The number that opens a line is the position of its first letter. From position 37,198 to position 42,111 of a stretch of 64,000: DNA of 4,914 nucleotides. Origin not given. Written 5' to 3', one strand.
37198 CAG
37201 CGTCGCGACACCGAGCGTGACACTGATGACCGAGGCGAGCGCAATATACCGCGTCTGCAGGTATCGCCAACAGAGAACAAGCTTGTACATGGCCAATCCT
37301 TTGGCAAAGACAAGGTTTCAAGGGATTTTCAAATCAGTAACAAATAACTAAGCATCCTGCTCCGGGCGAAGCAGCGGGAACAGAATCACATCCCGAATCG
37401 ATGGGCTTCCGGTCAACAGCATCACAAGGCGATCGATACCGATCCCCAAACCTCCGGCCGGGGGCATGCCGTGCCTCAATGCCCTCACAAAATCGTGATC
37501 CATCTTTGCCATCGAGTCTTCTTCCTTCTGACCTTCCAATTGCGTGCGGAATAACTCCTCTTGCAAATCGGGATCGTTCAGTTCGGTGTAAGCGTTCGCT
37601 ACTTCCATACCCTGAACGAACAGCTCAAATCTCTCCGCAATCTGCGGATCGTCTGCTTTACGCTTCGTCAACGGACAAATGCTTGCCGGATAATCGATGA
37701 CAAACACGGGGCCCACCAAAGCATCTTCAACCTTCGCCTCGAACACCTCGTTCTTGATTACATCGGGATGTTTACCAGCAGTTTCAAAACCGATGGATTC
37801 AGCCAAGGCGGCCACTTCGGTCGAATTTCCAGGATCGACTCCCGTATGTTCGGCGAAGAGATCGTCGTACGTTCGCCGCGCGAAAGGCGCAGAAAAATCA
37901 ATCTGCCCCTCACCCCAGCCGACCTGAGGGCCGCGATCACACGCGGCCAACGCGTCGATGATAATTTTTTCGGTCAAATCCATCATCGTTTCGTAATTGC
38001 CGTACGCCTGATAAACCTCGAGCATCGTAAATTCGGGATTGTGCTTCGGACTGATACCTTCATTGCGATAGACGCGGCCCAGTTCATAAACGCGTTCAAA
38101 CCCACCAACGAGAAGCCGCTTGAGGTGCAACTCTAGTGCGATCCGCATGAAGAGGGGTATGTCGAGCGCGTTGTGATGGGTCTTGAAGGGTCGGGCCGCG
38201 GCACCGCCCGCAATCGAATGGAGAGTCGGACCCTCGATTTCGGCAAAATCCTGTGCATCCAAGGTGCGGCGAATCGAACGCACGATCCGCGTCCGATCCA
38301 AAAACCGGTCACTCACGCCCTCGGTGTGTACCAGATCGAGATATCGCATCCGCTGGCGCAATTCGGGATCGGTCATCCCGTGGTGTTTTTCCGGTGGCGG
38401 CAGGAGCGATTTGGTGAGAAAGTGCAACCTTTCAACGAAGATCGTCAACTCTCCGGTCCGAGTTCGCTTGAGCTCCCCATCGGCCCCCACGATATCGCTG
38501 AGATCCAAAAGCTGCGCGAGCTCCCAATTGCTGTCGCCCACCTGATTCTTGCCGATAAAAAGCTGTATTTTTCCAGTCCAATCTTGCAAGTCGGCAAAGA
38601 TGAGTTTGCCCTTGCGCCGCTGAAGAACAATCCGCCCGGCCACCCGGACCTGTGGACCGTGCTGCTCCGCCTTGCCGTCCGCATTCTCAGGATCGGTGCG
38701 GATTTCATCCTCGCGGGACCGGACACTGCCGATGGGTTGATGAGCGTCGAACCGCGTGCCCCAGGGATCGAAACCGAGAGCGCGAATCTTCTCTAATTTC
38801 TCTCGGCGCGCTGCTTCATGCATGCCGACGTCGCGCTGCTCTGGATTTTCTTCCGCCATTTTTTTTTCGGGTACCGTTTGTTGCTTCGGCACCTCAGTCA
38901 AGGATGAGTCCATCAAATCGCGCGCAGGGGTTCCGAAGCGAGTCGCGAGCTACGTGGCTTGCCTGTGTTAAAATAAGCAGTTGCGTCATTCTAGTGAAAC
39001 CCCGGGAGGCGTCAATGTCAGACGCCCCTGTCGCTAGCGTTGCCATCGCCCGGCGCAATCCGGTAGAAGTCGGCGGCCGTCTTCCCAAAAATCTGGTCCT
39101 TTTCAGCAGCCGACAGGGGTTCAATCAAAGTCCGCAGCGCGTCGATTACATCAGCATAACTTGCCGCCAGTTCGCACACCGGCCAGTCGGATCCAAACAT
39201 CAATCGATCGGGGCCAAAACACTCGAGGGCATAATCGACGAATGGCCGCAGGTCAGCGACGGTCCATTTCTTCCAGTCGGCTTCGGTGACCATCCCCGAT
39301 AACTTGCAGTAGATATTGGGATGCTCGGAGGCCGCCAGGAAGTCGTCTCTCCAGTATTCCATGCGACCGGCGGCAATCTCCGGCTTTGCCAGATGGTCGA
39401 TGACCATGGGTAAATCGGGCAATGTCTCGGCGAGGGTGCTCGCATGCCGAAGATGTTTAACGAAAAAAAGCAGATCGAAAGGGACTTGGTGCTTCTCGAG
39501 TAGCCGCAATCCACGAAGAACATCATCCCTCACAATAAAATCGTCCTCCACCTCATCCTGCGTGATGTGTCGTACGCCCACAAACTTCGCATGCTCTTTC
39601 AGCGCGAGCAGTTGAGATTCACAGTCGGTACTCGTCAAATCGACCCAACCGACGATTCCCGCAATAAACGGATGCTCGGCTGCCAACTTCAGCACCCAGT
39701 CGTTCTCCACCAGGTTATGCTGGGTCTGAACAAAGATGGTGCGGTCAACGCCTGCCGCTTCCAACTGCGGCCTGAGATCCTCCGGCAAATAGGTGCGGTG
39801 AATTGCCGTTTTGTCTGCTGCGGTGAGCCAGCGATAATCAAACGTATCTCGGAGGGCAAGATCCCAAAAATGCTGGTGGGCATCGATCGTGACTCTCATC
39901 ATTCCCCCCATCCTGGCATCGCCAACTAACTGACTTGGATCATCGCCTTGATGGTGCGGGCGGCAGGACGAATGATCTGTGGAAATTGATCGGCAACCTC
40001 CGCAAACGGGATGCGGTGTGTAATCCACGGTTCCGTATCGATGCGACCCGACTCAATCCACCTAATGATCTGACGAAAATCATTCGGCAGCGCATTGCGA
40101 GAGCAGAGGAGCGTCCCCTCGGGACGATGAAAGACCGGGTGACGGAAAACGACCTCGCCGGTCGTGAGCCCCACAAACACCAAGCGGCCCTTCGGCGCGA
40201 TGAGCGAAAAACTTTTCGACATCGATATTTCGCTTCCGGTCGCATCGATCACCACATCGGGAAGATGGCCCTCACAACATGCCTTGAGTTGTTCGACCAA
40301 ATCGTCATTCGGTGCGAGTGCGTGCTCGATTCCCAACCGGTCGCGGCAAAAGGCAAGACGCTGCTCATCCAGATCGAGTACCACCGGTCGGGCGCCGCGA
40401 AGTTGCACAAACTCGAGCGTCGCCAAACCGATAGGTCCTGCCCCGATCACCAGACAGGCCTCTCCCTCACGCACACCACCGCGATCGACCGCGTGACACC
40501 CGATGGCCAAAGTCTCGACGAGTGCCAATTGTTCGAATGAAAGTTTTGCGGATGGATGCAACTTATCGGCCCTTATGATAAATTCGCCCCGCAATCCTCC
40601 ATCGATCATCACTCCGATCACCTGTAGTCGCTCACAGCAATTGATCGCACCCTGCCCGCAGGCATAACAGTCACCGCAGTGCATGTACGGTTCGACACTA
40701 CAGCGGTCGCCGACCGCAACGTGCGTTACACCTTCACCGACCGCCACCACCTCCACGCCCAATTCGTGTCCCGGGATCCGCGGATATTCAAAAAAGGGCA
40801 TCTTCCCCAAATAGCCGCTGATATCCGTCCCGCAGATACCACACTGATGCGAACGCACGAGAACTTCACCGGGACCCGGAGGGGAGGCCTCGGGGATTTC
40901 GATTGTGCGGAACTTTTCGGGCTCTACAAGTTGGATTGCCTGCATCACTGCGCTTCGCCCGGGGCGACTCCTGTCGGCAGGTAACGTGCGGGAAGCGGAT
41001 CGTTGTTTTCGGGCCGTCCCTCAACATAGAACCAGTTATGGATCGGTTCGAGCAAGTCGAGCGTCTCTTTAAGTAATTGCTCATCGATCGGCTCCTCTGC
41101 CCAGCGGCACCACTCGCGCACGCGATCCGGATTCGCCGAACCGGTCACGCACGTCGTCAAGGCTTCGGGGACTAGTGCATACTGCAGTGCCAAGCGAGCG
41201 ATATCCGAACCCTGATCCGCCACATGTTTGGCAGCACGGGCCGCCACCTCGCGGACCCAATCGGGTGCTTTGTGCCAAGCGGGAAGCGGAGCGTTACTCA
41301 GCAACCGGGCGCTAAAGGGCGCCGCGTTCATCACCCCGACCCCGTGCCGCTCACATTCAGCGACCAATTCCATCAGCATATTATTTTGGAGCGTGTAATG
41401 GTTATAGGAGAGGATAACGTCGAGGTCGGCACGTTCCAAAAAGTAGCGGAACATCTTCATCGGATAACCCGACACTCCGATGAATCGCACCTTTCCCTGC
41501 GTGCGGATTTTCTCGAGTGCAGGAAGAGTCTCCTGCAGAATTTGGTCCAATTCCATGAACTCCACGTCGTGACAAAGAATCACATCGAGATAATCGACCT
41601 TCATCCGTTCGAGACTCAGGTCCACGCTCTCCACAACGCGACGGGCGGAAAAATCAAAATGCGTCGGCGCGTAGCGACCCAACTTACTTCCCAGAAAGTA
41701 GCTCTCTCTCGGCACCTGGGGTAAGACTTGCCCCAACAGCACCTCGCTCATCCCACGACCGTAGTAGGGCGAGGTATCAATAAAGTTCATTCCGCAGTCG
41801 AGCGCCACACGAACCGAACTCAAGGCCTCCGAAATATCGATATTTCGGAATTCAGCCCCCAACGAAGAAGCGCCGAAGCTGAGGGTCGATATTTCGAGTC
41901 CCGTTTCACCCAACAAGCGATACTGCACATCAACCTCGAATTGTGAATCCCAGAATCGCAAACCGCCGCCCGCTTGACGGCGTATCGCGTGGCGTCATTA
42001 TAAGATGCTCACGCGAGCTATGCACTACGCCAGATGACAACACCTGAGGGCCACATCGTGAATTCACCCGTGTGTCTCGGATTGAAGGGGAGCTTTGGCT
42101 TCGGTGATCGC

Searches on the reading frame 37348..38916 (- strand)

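Call 44: search_protein_families(library=pfam, proteins=[window:37348-38916:-], max_evalue=0.00001)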
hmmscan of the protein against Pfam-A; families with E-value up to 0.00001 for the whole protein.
window:37348-38916:- (522 aa): 2 families
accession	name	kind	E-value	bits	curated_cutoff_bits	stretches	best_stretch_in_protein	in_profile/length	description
PF00152.25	tRNA-synt_2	-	4.2e-86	289.2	25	1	184-515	2-306/308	tRNA synthetases class II (D, K and N)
PF01336.31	tRNA_anti-codon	-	5e-14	52.4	27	1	90-165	1-73/75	OB-fold nucleic acid binding domain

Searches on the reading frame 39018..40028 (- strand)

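Call 44: search_protein_families(library=pfam, proteins=[window:39018-40028:-], max_evalue=0.00001)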
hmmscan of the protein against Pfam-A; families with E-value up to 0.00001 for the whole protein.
window:39018-40028:- (336 aa): 1 family
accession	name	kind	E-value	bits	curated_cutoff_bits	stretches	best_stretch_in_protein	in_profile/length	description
PF04909.20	Amidohydro_2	-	4.1e-53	181.4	26.4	1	48-324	1-289/289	Amidohydrolase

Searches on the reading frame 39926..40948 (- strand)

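Call 44: search_protein_families(library=pfam, proteins=[window:39926-40948:-], max_evalue=0.00001)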
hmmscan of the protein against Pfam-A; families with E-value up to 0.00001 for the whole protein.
window:39926-40948:- (340 aa): 4 families
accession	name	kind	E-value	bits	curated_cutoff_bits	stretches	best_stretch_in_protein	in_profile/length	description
PF00107.32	ADH_zinc_N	-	8.1e-23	81.2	31.8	1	172-299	1-128/129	Zinc-binding dehydrogenase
PF08240.17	ADH_N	-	1.2e-22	80.5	23.5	1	25-132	1-101/104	Alcohol dehydrogenase GroES-like domain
PF16912.11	Glu_dehyd_C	-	3.6e-07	30.3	34.9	1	162-322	31-198/211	Glucose dehydrogenase C-terminus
PF13602.12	ADH_zinc_N_2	-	7.8e-07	30.5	27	1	230-320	24-118/134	Zinc-binding dehydrogenase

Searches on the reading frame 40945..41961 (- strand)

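Call 44: search_protein_families(library=pfam, proteins=[window:40945-41961:-], max_evalue=0.00001)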
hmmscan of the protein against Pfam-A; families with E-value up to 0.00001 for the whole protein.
window:40945-41961:- (338 aa): 1 family
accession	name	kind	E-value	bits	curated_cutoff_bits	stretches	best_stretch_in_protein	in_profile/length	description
PF00248.27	Aldo_ket_red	-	7.4e-46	157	24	1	27-297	2-283/291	Aldo/keto reductase family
